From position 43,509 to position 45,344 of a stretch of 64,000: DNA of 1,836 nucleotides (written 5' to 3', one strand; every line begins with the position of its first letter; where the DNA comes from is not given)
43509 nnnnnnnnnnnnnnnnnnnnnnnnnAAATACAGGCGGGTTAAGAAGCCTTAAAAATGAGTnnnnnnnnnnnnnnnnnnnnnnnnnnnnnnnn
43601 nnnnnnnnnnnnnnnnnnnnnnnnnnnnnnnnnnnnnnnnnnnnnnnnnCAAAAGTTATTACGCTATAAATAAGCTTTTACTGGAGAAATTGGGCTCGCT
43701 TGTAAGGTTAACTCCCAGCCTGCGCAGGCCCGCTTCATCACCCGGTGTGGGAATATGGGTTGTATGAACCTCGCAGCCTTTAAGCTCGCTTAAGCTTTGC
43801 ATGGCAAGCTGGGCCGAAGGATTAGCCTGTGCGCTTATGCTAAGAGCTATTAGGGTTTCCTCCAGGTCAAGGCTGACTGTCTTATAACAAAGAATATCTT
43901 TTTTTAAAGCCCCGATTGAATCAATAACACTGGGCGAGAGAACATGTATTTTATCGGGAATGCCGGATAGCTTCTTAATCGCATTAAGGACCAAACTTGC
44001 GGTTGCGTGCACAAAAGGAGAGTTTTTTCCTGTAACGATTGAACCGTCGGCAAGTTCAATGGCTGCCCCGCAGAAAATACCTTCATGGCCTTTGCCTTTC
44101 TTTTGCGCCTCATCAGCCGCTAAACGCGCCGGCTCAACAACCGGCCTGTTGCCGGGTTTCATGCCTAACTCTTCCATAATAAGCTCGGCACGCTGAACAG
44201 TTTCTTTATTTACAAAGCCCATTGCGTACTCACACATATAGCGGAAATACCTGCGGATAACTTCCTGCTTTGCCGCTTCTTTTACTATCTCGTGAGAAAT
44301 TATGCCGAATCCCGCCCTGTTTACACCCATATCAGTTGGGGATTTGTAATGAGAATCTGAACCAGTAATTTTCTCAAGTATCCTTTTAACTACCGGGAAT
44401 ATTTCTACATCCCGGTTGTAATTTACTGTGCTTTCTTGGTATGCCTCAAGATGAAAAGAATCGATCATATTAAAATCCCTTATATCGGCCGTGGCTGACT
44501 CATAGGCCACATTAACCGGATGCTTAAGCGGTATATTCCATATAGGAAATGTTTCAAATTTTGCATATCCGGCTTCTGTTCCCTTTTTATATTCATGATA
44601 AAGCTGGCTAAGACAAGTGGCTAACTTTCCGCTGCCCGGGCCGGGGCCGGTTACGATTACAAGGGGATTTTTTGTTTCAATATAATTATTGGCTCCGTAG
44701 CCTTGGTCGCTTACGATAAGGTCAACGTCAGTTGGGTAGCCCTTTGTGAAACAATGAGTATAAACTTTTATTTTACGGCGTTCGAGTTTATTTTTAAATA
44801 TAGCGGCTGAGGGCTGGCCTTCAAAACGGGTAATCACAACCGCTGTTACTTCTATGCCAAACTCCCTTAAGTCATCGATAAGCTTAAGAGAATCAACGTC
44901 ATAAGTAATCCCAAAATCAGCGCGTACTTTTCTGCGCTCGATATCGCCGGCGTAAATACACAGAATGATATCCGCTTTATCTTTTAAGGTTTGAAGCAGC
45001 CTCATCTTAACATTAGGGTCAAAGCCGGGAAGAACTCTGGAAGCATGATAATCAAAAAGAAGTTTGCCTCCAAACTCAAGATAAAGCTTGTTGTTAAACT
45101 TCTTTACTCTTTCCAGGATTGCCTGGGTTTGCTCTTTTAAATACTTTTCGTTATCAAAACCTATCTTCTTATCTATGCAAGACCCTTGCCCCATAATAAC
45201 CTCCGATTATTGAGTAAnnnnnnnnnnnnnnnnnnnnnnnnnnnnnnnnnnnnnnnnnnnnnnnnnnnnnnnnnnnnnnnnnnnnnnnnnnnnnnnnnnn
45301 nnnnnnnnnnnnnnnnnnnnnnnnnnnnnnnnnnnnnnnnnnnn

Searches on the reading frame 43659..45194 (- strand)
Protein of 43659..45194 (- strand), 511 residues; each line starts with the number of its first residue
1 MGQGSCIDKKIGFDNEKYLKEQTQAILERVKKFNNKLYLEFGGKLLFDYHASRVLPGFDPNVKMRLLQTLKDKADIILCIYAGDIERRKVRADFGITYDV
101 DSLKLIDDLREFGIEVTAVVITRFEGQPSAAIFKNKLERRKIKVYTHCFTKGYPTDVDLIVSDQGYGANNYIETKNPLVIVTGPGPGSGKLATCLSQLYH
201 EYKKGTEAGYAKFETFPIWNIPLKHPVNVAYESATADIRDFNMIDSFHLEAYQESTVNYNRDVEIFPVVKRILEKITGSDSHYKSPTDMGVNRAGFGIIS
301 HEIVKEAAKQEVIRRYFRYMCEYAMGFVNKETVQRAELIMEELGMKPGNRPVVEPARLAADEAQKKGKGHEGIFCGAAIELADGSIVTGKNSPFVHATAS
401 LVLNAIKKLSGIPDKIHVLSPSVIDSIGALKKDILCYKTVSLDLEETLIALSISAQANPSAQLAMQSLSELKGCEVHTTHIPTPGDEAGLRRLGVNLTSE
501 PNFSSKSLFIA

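Call 37: search_protein_families(library=pfam, proteins=[window:43659-45194:-], max_evalue=0.000001)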
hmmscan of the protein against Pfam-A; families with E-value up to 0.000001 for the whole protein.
window:43659-45194:- (511 aa): 2 families
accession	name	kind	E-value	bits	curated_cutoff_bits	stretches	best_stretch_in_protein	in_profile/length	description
PF08903.17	DUF1846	-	1.6e-170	566.7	27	1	11-343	1-332/333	Domain of unknown function DUF1846, N-terminal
PF20921.3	DUF1846_C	-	1.7e-54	184.2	27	1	349-509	2-153/153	Domain of unknown function DUF1846, C-terminal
